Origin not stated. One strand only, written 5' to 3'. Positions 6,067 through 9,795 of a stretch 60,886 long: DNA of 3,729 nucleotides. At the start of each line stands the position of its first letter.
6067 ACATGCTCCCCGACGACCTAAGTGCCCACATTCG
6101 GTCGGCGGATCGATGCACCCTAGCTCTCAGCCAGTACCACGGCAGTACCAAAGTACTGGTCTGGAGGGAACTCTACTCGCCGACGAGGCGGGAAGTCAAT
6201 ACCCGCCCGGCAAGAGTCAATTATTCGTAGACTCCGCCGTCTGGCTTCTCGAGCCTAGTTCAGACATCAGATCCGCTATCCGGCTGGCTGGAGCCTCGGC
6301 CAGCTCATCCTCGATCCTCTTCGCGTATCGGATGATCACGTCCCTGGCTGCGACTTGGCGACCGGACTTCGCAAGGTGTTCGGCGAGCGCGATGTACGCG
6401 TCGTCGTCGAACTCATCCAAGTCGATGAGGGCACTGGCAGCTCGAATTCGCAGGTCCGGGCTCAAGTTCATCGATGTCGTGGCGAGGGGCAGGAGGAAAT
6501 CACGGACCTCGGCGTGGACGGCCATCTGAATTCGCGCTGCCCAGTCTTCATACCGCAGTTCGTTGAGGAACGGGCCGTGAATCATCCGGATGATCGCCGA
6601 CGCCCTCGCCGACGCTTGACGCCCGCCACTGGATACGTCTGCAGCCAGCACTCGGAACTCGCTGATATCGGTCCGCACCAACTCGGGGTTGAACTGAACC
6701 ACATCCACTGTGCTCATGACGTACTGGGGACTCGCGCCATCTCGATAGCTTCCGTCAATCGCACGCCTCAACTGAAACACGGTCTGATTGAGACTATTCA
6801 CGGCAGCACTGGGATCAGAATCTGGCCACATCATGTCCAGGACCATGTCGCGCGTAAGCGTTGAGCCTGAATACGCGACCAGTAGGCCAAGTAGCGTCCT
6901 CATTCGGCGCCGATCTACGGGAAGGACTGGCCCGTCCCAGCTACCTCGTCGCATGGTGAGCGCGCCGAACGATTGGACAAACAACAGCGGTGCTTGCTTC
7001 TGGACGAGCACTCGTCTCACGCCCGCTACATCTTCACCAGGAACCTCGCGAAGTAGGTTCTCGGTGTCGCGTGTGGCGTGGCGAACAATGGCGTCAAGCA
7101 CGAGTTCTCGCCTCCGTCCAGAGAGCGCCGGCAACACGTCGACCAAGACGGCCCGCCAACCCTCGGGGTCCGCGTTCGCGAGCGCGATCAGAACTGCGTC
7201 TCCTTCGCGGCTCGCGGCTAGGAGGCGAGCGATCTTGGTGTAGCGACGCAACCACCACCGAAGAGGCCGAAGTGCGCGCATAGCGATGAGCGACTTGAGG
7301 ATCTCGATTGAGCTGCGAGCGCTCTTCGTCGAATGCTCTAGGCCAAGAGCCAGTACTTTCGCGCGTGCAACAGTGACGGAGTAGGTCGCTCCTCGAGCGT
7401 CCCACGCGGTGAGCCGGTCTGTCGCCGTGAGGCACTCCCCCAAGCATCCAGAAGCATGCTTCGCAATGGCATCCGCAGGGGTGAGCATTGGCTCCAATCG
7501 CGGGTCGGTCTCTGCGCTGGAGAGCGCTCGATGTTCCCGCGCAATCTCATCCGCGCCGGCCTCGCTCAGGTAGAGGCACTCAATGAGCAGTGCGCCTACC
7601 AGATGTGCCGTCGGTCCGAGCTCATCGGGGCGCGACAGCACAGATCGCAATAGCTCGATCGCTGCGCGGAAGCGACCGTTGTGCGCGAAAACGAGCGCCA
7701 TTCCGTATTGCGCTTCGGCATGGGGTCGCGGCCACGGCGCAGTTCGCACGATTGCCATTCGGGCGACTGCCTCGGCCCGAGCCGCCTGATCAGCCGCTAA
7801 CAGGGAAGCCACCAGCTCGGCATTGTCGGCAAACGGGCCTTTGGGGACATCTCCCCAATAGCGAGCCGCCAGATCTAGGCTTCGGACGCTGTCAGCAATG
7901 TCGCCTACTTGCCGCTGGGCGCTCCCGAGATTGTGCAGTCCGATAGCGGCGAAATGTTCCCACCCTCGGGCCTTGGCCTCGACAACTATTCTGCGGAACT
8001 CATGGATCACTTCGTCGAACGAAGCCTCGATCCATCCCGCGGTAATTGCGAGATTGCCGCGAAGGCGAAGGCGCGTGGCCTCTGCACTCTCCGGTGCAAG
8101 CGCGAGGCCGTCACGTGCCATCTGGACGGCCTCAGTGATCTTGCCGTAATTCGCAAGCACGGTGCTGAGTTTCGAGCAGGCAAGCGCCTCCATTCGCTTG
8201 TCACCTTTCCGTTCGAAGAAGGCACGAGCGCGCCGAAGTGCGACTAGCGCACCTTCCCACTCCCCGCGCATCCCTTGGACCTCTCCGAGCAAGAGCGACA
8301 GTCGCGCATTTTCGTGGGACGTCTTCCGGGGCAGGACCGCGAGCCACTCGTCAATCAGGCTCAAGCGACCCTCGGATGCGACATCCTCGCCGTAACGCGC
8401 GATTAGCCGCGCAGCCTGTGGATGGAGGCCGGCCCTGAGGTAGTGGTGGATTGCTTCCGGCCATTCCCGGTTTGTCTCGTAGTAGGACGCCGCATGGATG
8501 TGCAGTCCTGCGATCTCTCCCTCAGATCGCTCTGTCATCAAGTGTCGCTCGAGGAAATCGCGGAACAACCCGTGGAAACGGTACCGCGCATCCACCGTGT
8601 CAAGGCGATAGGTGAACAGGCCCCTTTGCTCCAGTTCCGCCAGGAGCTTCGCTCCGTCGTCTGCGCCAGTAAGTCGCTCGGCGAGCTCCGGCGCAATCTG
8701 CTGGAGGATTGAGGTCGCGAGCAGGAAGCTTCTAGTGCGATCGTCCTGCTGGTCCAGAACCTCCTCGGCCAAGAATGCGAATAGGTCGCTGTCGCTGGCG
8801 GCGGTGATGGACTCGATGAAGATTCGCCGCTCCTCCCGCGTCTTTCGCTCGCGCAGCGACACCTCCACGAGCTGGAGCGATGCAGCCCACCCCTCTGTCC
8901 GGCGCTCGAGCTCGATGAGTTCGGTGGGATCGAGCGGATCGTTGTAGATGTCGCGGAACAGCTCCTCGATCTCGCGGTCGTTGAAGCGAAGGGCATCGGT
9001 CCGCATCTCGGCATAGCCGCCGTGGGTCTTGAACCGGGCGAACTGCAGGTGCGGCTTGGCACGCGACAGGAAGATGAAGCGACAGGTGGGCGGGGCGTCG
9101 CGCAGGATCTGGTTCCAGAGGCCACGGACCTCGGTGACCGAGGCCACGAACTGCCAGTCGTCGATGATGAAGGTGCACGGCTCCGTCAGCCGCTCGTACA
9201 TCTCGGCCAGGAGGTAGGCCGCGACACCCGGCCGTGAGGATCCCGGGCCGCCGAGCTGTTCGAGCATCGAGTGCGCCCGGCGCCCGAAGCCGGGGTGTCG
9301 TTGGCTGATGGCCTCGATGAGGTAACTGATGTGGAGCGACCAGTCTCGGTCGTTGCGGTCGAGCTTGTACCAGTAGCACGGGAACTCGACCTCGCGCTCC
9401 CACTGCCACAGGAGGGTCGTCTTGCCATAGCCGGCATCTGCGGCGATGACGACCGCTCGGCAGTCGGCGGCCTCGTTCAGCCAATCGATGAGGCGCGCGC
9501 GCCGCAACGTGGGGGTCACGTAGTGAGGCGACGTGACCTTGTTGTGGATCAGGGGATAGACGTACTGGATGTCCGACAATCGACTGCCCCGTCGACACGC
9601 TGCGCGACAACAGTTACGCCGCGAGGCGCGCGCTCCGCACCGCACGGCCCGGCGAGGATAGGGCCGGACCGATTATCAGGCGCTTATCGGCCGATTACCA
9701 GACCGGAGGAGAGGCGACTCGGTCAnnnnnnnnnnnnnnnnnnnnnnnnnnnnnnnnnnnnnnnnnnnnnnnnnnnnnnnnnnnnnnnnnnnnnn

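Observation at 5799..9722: Lower-GC island carrying a STAND NTPase with reversed SARP architecture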

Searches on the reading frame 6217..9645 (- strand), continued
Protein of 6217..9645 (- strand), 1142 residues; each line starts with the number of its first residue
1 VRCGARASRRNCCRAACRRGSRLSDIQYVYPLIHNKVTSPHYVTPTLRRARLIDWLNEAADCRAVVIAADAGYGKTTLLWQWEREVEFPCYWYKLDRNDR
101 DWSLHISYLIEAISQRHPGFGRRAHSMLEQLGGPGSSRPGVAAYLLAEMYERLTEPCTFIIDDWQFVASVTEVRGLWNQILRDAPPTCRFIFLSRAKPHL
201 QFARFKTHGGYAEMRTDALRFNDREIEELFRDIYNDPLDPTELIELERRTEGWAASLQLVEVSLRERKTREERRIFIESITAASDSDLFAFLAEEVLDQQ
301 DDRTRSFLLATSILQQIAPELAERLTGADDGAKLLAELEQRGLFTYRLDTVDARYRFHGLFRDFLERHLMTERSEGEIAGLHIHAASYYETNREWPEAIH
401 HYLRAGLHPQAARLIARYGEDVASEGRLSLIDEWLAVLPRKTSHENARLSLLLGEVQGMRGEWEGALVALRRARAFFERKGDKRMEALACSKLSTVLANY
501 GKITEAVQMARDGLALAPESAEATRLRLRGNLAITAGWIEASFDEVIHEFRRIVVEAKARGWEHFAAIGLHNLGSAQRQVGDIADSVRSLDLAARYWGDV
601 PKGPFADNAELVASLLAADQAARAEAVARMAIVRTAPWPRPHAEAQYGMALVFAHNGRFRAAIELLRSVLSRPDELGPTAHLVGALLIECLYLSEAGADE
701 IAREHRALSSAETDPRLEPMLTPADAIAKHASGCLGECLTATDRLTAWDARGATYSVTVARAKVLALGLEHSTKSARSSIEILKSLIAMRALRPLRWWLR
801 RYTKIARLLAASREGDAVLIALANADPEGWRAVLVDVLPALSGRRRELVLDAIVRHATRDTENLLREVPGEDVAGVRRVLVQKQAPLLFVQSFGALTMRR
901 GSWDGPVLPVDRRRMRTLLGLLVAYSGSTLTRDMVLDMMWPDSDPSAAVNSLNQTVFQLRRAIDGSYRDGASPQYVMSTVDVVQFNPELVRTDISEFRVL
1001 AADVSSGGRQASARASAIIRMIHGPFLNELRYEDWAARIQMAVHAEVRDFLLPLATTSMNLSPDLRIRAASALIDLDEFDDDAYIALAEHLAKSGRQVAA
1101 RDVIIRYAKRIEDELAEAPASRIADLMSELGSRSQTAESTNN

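Call 36: find_related_loci(query=A2, collection=genome_contigs, flank=5000)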
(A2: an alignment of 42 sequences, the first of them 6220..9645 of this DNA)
Query A2 (1142 aa) in genome_contigs; peptide patterns used: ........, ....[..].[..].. (x = any residue, [..] = any of these).
121 stretches matched a pattern; 92 encode a relative of the query (tblastn E <= 1e-3); the best 80 are kept; 79 distinct loci.
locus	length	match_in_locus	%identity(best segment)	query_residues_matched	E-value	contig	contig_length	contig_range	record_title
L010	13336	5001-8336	72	20-1130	0e+0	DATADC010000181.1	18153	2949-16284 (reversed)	MAG TPA_asm: Candidatus Limnocylindria bacterium isolate SMAG_U6740 k141_2955852, whole genome shotgun sequence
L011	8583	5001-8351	67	22-1139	0e+0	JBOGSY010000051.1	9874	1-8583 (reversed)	MAG: Candidatus Limnocylindria bacterium isolate SD8030_metabat2.bin.11_sub NODE_1787_length_9874_cov_1.569201, whole ge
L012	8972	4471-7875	64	3-1131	0e+0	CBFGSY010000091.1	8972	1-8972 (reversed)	MAG TPA_asm: uncultured bacterium isolate SRR28857630_metabat2_48 genome assembly, contig: ERZ27320642.3769, whole genom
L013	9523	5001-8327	62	18-1124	0e+0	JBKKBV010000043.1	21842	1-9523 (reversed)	MAG: Candidatus Limnocylindria bacterium isolate swi_bin.375 S1Ck127_19111412_flag_0_multi_12.2638_len_21842, whole geno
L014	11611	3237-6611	63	18-1140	0e+0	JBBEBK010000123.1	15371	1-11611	MAG: Chloroflexota bacterium isolate LejiaF_70_16 Lejia_F_5494_length_15371_cov_10, whole genome shotgun sequence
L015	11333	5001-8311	62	23-1124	0e+0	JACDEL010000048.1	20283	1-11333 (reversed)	MAG: Chloroflexi bacterium isolate MGR_bin359 SD2903_NODE_328_length_20283_cov_1.845059, whole genome shotgun sequence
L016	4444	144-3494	58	22-1134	0e+0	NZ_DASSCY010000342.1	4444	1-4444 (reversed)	MAG: Mycobacterium sp. isolate SMAG_U934 k141_818023, whole genome shotgun sequence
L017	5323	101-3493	58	7-1135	0e+0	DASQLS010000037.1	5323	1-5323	MAG TPA_asm: Candidatus Limnocylindrales bacterium isolate SMAG_U11944 k141_5906960, whole genome shotgun sequence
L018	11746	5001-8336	57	22-1130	0e+0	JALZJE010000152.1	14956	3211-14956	MAG: Chloroflexota bacterium isolate MOJ bin32 SC8837-39_k127_1315913, whole genome shotgun sequence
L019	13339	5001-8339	58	22-1131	0e+0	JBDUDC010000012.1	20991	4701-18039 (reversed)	MAG: Chloroflexota bacterium isolate cluster4_bin.61 NODE_4479_length_20991_cov_18.090514, whole genome shotgun sequence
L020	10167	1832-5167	57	23-1132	0e+0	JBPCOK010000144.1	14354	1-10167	MAG: Candidatus Limnocylindria bacterium isolate TH_ant_mag_154 S1Ck127_5724945_flag_0_multi_49.0000_len_14354, whole ge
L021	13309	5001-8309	57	23-1123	0e+0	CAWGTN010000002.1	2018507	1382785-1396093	MAG: uncultured Chloroflexia bacterium isolate MFD04212.bin.1.44 genome assembly, contig: contig_1268, whole genome shot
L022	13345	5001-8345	57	23-1133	0e+0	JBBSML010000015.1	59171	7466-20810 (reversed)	MAG: Candidatus Limnocylindria bacterium isolate LS5_sbin.3 LS5_sbin.3_K_358316_L_59171_cov_21.5873, whole genome shotgu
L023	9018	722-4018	57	23-1119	0e+0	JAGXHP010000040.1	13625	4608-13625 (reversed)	MAG: Chloroflexota bacterium isolate LH_M65 k141_321106, whole genome shotgun sequence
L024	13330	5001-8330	57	23-1131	0e+0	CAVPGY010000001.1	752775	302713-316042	MAG: uncultured Chloroflexia bacterium isolate MFD09964.bin.2.274 genome assembly, contig: contig_10250, whole genome sh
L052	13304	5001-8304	65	22-1120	0e+0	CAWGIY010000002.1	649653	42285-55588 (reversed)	MAG: uncultured Chloroflexia bacterium isolate MFD05747.bin.1.151 genome assembly, contig: contig_15806, whole genome sh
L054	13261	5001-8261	55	35-1120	0e+0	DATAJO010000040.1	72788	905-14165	MAG TPA_asm: Candidatus Limnocylindria bacterium isolate SMAG_U6914 k141_12795, whole genome shotgun sequence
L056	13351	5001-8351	54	6-1120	0e+0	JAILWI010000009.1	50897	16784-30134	MAG: Chloroflexota bacterium isolate ECS24B4 ECS24B4_9, whole genome shotgun sequence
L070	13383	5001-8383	73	1-1120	0e+0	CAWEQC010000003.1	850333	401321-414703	MAG: uncultured Chloroflexia bacterium isolate MFD09212.bin.2.193 genome assembly, contig: contig_22490, whole genome sh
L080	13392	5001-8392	69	3-1120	0e+0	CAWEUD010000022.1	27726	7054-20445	MAG: uncultured Chloroflexia bacterium isolate MFD05684.bin.3.306 genome assembly, contig: contig_53961, whole genome sh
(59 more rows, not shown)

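Call 48: predict_structure(alignment_id=A2)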
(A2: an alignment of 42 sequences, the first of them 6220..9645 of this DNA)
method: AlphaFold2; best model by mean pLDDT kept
length: 1142 residues; sequences in the alignment: 42
mean_pLDDT: 82.5   pTM: 0.64
mean pLDDT of the five models: 82.5, 81.4, 81.1, 80.6, 77.8
residues with pLDDT >= 90: 467; 70-90: 462; 50-70: 152; < 50: 61
segments of 3 or more residues with pLDDT < 50: 1-29, 37-47, 134-137, 203-209, 1134-1142
pLDDT, mean of each block of 10 residues (from residue 1): 29 27 41 54 45 64 64 61 72 70 77 81 77 55 76 69 71 73 72 61 47 62 64 61 70 58 71 79 68 83 88 89 86 79 67 74 87 90 93 90 93 92 87 91 90 95 95 96 96 96 96 96 95 95 97 96 94 97 97 85 87 97 96 93 96 97 97 89 97 94 90 89 96 89 91 96 94 82 94 95 91 89 94 92 91 89 86 87 89 92 89 90 85 88 85 90 84 86 90 91 70 85 88 85 89 79 86 89 90 85 89 86 83 47 31
secondary structure, 60 per line:
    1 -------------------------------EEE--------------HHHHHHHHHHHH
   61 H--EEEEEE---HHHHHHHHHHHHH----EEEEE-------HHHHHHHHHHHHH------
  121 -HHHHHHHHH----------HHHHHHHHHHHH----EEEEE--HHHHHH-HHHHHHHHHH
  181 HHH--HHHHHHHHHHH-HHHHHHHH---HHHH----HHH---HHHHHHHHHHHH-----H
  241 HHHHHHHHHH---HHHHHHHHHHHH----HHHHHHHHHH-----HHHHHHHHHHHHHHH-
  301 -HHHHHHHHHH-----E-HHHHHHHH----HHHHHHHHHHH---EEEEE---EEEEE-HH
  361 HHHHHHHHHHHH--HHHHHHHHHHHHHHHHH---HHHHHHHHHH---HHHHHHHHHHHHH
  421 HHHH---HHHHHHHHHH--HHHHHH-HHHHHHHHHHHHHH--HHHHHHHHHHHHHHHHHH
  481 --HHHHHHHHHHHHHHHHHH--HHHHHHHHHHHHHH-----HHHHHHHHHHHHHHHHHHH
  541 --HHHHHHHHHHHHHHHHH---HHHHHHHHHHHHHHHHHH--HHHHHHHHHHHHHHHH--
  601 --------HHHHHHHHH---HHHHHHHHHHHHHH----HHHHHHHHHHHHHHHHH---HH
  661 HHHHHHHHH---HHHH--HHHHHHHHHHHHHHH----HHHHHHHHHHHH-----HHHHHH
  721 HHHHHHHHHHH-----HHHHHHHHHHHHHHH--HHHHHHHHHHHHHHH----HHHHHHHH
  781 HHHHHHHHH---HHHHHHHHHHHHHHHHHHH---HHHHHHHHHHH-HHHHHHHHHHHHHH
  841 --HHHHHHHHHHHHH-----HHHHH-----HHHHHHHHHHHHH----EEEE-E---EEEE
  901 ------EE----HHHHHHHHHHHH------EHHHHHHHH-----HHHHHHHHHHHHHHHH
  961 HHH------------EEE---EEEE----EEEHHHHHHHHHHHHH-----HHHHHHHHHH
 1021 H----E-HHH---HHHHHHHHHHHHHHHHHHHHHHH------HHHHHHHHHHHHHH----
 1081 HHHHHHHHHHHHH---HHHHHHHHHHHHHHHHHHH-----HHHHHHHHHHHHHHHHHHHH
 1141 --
elements in order (helices of 4 or more, strands of 3 or more residues): E32-34 H49-61 E64-69 H73-85 E90-94 H102-114 H122-130 H141-152 E157-161 H164-169 H171-183 H186-196 H198-205 H209-212 H223-234 H240-250 H254-265 H270-279 H285-299 H302-311 H319-326 H331-341 E345-349 E353-357 H359-372 H375-391 H395-404 H408-424 H428-437 H440-445 H447-460 H463-480 H483-500 H503-516 H522-540 H543-559 H563-580 H583-598 H609-617 H621-634 H639-655 H659-669 H673-676 H679-693 H698-709 H715-731 H737-751 H754-768 H773-789 H793-811 H815-825 H827-840 H843-855 H861-865 H871-883 E888-891 E897-900 H913-924 H932-939 H945-963 E976-978 E982-985 E990-992 H993-1005 H1011-1021 H1034-1056 H1063-1076 H1081-1093 H1097-1115 H1121-1140

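Call 53: fold_search(model_id=the predicted structure, library=pdb)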
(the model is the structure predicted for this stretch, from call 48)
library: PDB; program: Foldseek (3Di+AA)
matches with E <= 10: 1398; with E <= 0.001: 75
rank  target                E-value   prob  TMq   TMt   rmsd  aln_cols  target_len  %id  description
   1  8bob_C                1.6e-09  1.00  0.18  0.47  15.7       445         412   24  Structural basis for negative regulation of the maltose system (released 2023-10-18)
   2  6mfv_A                2.1e-07  1.00  0.23  0.35  21.2       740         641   13  Crystal structure of the Signal Transduction ATPase with Numerous Domains (STAND) protein with a tetratricopeptide rep (released 2019-02-20)
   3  7qdr_B                4.3e-07  1.00  0.15  0.15  38.5      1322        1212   10  Apo human SKI complex in the closed state (released 2022-02-02)
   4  4buj_B                5.1e-07  1.00  0.17  0.15  34.0      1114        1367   12  Crystal structure of the S. cerevisiae Ski2-3-8 complex (released 2013-08-28)
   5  4buj_F                8.8e-07  1.00  0.15  0.13  45.4      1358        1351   11  Crystal structure of the S. cerevisiae Ski2-3-8 complex (released 2013-08-28)
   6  7qdz_B                1.3e-06  1.00  0.15  0.15  39.4      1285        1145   10  80S-bound human SKI complex in the closed state (released 2022-02-09)
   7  8fgw_D                1.6e-06  1.00  0.17  0.15  35.9      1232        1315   12  Human IFT-A complex structures provide molecular insights into ciliary transport (released 2023-02-22)
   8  9rtt_Q                3.0e-06  1.00  0.16  0.19  40.6      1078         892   11  Activated Elongation Complex with IWS1 and ELOF1 (released 2025-09-03)
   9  8bbg_D                3.1e-06  1.00  0.26  0.23  30.4      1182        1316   13  Structure of the IFT-A complex; anterograde IFT-A train model (released 2022-12-21)
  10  9hvq_Q                4.3e-06  1.00  0.18  0.22  41.5      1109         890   12  Structure of the transcribing Pol II-DSIF-PAF-SPT6-RECQL5 complex (released 2025-07-16)
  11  9g8r_B                4.9e-06  1.00  0.15  0.15  33.7      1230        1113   10  human SKI7-SKI238 complex in the open state (released 2024-10-16)
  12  8bbe_D                1.2e-05  1.00  0.16  0.25  27.9       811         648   12  Structure of the IFT-A complex; IFT-A2 module (released 2022-12-21)
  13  9hma                  1.2e-05  1.00  0.23  0.19  31.8      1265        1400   13  Cryo-EM structure of apo human separase (released 2025-09-03)
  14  7qds_B                1.7e-05  1.00  0.15  0.17  31.0      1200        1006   11  Apo human SKI complex in the open state (released 2022-02-02)
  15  8f5o_D                2.1e-05  1.00  0.12  0.11  41.1      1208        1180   14  Structure of Leishmania tarentolae IFT-A (state 1) (released 2022-12-21)
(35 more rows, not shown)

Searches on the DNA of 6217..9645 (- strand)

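Call 24: search_rna_families(sources=[L001, L002, L003, L005, L006, L007, L008], threshold=gathering)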
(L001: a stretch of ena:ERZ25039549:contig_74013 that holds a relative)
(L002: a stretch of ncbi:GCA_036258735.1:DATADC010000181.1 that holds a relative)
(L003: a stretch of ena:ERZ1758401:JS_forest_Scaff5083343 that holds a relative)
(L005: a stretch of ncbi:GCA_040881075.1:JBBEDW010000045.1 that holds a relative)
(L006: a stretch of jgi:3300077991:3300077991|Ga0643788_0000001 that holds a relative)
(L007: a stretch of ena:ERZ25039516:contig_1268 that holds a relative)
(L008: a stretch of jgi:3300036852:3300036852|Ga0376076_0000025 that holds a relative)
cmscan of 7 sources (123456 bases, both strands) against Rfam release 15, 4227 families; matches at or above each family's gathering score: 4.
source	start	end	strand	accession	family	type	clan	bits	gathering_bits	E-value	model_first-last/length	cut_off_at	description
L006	4128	4212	+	RF03169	c-di-GMP-II-GAG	Cis-reg; riboswitch;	CL00127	66.7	40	7.8e-11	1-86/86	no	c-di-GMP-II-GAG riboswitch aptamer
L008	11467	11551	+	RF01786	c-di-GMP-II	Cis-reg; riboswitch;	CL00127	61.1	53.5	7.1e-11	1-84/84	no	Cyclic di-GMP-II riboswitch aptamer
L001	13466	13550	+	RF01786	c-di-GMP-II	Cis-reg; riboswitch;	CL00127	57.9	53.5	5.9e-10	1-84/84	no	Cyclic di-GMP-II riboswitch aptamer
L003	10387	10471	+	RF01786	c-di-GMP-II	Cis-reg; riboswitch;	CL00127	54.4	53.5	5.7e-09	1-84/84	no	Cyclic di-GMP-II riboswitch aptamer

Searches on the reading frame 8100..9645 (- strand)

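Call 8: search_protein_families(library=pfam, proteins=[window:8100-9645:-], max_evalue=10)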
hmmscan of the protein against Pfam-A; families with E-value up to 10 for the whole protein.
window:8100-9645:- (515 aa): 9 families
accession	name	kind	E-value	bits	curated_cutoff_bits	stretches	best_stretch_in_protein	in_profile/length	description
PF24883.2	NPHP3_N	-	0.0023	18.6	24.8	1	47-195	7-164/164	Nephrocystin 3, N-terminal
PF13401.12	AAA_22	-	0.0048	17.7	27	1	62-178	5-109/130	AAA domain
PF13191.12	AAA_16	-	0.0062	17.5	32.6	1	59-116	19-85/167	AAA ATPase domain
PF13424.12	TPR_12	-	0.021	15.4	30.1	1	449-514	5-72/77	Tetratricopeptide repeat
PF25199.1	nSTAND_NTPase5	-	0.021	15.1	34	1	57-81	36-60/145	Novel STAND NTPase 5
PF13428.12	TPR_14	-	0.099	13.8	23.5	1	381-420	3-43/44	Tetratricopeptide repeat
PF25170.1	TPR_WDR35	-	0.11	12.8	27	1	384-424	10-49/68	WD repeat-containing protein 35, TPR repeats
PF07719.23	TPR_2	-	2.1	9.1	27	0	381-405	3-27/34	Tetratricopeptide repeat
PF07721.20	TPR_4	-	4.3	8.7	27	1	448-472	2-26/26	Tetratricopeptide repeat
